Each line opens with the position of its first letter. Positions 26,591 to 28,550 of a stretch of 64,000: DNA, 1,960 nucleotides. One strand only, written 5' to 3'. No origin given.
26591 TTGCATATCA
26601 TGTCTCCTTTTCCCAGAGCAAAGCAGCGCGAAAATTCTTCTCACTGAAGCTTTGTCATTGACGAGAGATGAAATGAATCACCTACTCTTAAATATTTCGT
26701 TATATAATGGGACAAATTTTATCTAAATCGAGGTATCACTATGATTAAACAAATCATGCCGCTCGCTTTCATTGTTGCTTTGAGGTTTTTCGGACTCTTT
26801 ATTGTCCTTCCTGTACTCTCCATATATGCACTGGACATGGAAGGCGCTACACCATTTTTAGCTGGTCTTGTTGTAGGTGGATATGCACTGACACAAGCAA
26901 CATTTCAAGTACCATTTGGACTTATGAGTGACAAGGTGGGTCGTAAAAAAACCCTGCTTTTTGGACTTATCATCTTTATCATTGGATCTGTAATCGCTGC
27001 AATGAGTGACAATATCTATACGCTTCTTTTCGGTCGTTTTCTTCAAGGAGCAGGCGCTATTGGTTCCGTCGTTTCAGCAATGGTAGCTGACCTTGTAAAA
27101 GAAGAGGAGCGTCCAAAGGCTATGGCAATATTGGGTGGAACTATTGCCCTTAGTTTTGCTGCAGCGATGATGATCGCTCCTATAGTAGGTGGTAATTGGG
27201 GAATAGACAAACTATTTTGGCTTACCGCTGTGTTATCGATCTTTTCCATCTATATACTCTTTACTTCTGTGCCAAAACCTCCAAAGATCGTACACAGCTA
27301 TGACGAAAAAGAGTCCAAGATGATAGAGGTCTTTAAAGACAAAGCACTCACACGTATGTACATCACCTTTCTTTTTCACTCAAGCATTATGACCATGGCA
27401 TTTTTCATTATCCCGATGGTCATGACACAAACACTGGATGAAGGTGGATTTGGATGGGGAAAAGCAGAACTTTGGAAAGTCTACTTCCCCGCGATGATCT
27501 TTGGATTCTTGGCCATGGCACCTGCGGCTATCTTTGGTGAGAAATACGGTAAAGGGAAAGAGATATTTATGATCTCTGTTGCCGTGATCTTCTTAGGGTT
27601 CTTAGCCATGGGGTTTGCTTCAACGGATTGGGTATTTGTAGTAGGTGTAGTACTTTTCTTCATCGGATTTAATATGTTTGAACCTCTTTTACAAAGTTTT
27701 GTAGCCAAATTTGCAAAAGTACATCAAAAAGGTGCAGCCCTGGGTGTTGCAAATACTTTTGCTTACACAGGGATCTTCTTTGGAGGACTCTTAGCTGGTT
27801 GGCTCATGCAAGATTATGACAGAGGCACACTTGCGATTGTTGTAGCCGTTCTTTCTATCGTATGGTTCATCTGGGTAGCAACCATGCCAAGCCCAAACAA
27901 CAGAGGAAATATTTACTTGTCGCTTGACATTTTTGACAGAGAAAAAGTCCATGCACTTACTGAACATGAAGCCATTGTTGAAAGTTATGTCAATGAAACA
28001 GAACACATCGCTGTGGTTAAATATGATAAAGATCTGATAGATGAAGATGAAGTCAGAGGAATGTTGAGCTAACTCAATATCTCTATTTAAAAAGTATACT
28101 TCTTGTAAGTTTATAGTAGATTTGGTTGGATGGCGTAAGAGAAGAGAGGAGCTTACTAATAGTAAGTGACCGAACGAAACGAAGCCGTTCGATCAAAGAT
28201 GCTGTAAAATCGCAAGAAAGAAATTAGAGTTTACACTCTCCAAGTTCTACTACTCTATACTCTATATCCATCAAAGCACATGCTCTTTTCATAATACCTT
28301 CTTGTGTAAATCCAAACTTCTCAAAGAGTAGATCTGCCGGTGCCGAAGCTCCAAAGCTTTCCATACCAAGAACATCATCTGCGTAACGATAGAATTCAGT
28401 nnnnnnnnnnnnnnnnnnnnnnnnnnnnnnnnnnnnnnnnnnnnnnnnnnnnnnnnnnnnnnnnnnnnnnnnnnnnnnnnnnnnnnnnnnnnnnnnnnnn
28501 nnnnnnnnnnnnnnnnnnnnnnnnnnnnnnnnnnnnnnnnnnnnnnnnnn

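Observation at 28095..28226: ERIC-like element (copy 1) in a Campylobacterota genome, inserted at the tkt stop codon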

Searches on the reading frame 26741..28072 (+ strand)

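Call 96: search_protein_families(library=pfam, proteins=[window:26741-28072:+], max_evalue=0.00001)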
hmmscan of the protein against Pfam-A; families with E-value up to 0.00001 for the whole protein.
window:26741-28072:+ (443 aa): 2 families
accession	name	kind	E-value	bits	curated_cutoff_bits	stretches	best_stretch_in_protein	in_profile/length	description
PF07690.21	MFS_1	-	1.9e-52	178.8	33.4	2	8-258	1-254/347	Major Facilitator Superfamily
PF00083.30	Sugar_tr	-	6.3e-13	48.8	22.3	1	40-105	47-115/452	Sugar (and other) transporter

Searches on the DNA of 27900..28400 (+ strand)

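Call 16: search_rna_families(source=window, start=27900, end=28400, threshold=evalue, max_evalue=10)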
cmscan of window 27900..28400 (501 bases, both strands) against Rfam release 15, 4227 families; matches with E-value up to 10: 5.
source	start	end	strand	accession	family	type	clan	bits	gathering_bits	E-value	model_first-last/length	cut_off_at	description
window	27992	28117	+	RF02370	Trp_leader_2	Cis-reg; leader;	-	20.6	100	2.3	1-147/147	no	Bacillus tryptophan operon leader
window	28050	28093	+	RF00643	MIR171_1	Gene; miRNA;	CL00099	14.4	48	9.6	1-101/101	no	MIR171_1 microRNA precursor family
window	28019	28069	+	RF01139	sR2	Gene; snRNA; snoRNA; CD-box;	-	11.4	42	5.9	1-57/57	no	Small nucleolar RNA sR2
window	28009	28059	+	RF01145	sR14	Gene; snRNA; snoRNA; CD-box;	-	10.5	38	3.2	1-54/54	no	Small nucleolar RNA sR14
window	28013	28059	+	RF01126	sR41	Gene; snRNA; snoRNA; CD-box;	-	9.9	54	9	1-53/53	no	Small nucleolar RNA sR41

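Call 27: build_rna_model(alignment_id=A2)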
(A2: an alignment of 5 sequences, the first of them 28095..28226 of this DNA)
Model R1 built from alignment A2 (5 sequences, 144 columns); structure: RNAalifold consensus.
model positions 134; base pairs 45; branch points 0; effective number of sequences 1.33; information 0.59 bits per position. Calibrated on 0.2 Mb of random sequence (short: E-values are rough).
structure used (alignment columns):
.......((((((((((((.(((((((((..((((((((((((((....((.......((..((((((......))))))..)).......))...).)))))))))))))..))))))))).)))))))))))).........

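Call 29: search_with_rna_model(model_id=R1, sources=[window, L002, L003, L005], max_evalue=10, filters=off)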
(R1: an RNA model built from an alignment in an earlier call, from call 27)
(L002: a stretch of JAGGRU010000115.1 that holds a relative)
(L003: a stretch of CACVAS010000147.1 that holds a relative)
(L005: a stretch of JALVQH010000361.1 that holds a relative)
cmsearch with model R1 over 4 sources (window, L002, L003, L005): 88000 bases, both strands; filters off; matches with E-value up to 10: 33.
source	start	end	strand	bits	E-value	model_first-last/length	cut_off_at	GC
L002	6644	6777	+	144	1.7e-35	1-134/134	no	0.42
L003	3525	3658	+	132.2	2.3e-32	1-134/134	no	0.42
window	28095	28227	+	129.9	8.9e-32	1-134/134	no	0.38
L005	6840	6975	+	129.1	1.5e-31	1-134/134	no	0.47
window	55093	55227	+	106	2e-25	1-134/134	no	0.39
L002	6640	6773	-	46.4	1.2e-09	1-134/134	no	0.4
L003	3521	3654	-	36.8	4e-07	1-134/134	no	0.41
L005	6836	6971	-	36.3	5.4e-07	1-134/134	no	0.49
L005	6730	6838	+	34.1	2.2e-06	1-134/134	no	0.44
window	28091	28223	-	28.5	6.3e-05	1-134/134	no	0.38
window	55087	55223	-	22.6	0.0024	1-134/134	no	0.39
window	25926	25985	-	20.9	0.0066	1-134/134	no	0.27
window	25927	25992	+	19.6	0.015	1-134/134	no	0.26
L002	7761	7862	-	19.1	0.02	1-134/134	no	0.26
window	9591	9689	-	13.4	0.66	1-134/134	no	0.39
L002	4775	4874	+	12.8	0.91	1-134/134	no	0.29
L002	7775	7856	+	10.8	3.1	1-134/134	no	0.24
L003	1078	1122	+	10.1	4.7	1-134/134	no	0.2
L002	4771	4870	-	9.4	7.5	1-134/134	no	0.3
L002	3985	4050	+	9.3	8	1-134/134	no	0.33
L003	1074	1118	-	9.2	8.2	1-134/134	no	0.22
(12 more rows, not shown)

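Call 35: search_with_rna_model(model_id=R1, sources=[L007, L008, L009, L010, L011, L012, L004, L006, L001], max_evalue=1)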
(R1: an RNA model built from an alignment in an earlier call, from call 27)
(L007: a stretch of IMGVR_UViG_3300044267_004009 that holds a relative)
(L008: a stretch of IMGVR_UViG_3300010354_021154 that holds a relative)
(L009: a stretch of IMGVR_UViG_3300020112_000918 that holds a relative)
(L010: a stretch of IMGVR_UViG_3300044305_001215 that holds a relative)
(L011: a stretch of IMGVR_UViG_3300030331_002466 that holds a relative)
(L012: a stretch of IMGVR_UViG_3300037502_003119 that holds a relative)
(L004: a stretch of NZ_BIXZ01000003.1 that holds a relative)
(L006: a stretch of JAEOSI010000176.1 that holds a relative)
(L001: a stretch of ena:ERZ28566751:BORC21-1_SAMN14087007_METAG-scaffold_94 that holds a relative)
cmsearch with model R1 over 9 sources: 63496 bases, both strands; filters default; matches with E-value up to 1: 2.
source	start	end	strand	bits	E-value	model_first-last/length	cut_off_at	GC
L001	4986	5118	-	129.9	6.5e-32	1-134/134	no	0.38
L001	4990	5122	+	28.5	4.6e-05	1-134/134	no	0.38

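Call 37: search_with_rna_model(model_id=R1, sources=[L013, L014, L015, L016, L017, L018, L019, L020, L021, L022, L023, L024, L025, L026, L027, L028, L029, L030], max_evalue=0.1)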
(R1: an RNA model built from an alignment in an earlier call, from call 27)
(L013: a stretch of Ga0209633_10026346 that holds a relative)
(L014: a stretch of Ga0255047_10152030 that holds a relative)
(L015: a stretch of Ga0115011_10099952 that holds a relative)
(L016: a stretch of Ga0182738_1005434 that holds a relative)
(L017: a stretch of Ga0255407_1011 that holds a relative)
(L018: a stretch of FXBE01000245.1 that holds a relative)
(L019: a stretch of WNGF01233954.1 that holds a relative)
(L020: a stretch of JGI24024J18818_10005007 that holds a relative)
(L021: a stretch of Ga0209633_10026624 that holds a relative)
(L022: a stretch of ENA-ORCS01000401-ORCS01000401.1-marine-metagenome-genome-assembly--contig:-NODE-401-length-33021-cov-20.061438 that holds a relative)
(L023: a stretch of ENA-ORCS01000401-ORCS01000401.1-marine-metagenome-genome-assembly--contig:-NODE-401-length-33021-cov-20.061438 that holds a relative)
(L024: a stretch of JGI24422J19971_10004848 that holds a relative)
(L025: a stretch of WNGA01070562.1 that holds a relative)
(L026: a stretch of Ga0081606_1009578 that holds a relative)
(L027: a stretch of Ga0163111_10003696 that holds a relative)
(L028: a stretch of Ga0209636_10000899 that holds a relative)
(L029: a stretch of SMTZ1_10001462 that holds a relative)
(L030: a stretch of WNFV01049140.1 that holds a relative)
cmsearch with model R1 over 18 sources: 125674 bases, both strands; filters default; matches with E-value up to 0.1: 8.
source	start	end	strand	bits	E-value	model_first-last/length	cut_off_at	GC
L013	3664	3795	+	126.4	1.1e-30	1-134/134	no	0.42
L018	8462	8595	-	117.4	2.7e-28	1-134/134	no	0.44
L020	672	806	-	112.5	5.2e-27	1-134/134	no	0.35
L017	3196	3330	+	112.4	5.7e-27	1-134/134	no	0.36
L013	3660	3791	-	36.4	7.4e-07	1-134/134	no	0.39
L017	3192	3326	-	35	1.7e-06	1-134/134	no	0.36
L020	676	810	+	34.9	1.9e-06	1-134/134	no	0.35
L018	8466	8599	+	27.5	0.00017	1-134/134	no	0.43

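Call 52: search_with_rna_model(model_id=R1, sources=[L031, L032], max_evalue=10, filters=off, show_alignments=2)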
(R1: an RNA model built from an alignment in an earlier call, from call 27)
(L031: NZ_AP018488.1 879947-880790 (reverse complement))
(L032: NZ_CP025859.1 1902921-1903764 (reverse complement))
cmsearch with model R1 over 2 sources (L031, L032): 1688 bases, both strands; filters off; matches with E-value up to 10: 9.
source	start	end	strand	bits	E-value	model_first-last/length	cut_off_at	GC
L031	359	491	+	16.5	0.0018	1-134/134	no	0.45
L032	364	486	+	14.5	0.0064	1-134/134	no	0.46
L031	225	282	+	5.8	1.3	1-134/134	no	0.4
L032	267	358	+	5.3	1.8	1-134/134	no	0.49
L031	284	326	-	5.1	2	1-134/134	no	0.37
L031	222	256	-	4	3.7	1-134/134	no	0.37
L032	265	353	-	3.6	4.9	1-134/134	no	0.52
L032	119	161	+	2.8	7.7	1-134/134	no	0.65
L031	126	151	-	2.4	9.8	1-134/134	no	0.15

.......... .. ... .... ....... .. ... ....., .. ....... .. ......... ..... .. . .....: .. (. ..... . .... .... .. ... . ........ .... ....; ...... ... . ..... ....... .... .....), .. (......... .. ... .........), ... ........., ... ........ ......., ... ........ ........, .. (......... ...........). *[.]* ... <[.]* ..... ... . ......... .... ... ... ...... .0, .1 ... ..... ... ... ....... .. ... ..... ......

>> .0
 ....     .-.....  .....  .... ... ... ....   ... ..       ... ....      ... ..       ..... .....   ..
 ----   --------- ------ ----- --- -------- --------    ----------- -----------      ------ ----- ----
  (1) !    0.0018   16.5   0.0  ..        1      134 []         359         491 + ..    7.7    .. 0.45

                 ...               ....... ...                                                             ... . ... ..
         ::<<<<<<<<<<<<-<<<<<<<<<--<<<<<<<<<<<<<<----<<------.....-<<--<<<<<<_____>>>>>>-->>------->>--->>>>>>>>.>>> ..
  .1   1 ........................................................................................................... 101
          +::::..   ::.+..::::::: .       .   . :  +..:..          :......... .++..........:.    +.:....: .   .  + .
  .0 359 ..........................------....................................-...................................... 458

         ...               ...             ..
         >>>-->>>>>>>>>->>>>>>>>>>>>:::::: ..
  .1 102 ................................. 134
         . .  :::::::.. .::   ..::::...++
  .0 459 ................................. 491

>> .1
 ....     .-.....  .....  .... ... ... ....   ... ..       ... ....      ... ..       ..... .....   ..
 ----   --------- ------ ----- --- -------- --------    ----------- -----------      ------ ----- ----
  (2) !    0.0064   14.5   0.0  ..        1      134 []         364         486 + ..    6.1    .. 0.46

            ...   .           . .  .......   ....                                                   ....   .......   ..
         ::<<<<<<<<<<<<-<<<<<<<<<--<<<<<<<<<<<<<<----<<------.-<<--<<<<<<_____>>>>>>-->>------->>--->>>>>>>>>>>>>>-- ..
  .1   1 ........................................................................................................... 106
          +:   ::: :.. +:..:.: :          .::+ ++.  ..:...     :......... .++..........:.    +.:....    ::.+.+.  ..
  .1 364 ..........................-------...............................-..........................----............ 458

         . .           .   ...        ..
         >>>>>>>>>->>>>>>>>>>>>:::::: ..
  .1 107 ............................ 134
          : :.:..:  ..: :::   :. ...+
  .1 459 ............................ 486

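Call 63: search_with_rna_model(model_id=R1, sources=[L036, L037, L038, L039, L040], max_evalue=0.1)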
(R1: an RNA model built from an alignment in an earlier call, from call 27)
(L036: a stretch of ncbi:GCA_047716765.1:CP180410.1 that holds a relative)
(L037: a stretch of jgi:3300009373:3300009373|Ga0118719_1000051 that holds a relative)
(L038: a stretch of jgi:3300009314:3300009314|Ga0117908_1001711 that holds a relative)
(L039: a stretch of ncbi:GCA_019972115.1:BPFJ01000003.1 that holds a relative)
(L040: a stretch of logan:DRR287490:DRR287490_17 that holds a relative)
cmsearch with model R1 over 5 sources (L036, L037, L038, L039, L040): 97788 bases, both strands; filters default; matches with E-value up to 0.1: 0.
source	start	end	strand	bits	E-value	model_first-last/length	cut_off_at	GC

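Call 71: search_with_rna_model(model_id=R1, sources=[window, L002, L003, L005, L013, L017, L018, L020], max_evalue=1e-15, make_alignment=true)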
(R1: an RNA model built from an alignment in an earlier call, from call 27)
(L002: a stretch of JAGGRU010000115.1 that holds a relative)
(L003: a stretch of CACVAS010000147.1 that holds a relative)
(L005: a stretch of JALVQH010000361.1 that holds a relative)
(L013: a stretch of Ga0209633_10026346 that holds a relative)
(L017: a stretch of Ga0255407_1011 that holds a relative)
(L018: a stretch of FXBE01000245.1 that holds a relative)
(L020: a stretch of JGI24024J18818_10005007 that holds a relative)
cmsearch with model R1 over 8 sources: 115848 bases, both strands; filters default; matches with E-value up to 1e-15: 9.
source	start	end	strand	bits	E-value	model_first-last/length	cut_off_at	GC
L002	6644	6777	+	144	2.2e-35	1-134/134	no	0.42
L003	3525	3658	+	132.2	3e-32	1-134/134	no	0.42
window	28095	28227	+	129.9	1.2e-31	1-134/134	no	0.38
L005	6840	6975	+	129.1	2e-31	1-134/134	no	0.47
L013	3664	3795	+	126.4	1e-30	1-134/134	no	0.42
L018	8462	8595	-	117.4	2.5e-28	1-134/134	no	0.44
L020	672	806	-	112.5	4.8e-27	1-134/134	no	0.35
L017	3196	3330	+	112.4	5.3e-27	1-134/134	no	0.36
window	55093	55227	+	106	2.6e-25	1-134/134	no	0.39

Alignment A3: 9 matches aligned to the model, 136 columns, each read 5' to 3' on its own strand. Consensus structure (alignment columns), stored with it:
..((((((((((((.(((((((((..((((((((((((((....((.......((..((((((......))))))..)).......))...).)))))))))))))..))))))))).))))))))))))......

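Call 103: search_with_rna_model(model_id=R1, sources=[L050, L051, L052, L053, L054], max_evalue=1)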
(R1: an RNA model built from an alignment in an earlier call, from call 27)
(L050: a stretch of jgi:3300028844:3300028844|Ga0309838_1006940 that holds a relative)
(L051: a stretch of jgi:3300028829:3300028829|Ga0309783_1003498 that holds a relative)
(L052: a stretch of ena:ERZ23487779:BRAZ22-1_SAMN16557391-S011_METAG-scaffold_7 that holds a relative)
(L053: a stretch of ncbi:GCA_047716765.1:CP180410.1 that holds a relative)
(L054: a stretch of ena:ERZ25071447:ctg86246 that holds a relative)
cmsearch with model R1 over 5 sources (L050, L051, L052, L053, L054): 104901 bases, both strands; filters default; matches with E-value up to 1: 7.
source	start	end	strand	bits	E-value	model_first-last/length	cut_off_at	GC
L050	12084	12219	-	88.5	9.7e-21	1-134/134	no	0.38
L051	6530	6665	-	88.5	9.7e-21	1-134/134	no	0.38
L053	12083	12217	-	88.5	9.9e-21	1-134/134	no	0.39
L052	12085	12246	-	35.3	1.2e-06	1-134/134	no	0.38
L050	12088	12223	+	25.6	0.00045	1-134/134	no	0.38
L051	6534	6669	+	25.6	0.00045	1-134/134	no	0.38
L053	12092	12217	+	16.8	0.095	1-134/134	no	0.39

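Call 112: search_with_rna_model(model_id=R1, sources=[window, L002, L003, L005, L013, L017, L018, L050, L053], max_evalue=1e-15, make_alignment=true)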
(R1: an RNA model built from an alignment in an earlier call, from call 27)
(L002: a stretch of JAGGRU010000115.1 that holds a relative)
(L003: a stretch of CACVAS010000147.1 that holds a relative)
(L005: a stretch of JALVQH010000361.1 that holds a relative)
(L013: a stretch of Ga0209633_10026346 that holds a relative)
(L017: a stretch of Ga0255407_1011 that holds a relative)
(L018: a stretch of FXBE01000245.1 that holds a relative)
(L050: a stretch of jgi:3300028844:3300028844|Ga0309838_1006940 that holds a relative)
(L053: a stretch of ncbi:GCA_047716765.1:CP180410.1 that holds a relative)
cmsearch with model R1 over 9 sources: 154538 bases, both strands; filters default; matches with E-value up to 1e-15: 10.
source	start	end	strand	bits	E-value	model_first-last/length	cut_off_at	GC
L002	6644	6777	+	144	2.9e-35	1-134/134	no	0.42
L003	3525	3658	+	132.2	4e-32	1-134/134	no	0.42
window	28095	28227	+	129.9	1.6e-31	1-134/134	no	0.38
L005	6840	6975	+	129.1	2.7e-31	1-134/134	no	0.47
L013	3664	3795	+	126.4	1.4e-30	1-134/134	no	0.42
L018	8462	8595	-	117.4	3.4e-28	1-134/134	no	0.44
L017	3196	3330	+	112.4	7e-27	1-134/134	no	0.36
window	55093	55227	+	106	3.5e-25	1-134/134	no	0.39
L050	12084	12219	-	88.5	1.4e-20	1-134/134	no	0.38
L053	12083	12217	-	88.5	1.5e-20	1-134/134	no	0.39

Alignment A5: 10 matches aligned to the model, 137 columns, each read 5' to 3' on its own strand. Consensus structure (alignment columns), stored with it:
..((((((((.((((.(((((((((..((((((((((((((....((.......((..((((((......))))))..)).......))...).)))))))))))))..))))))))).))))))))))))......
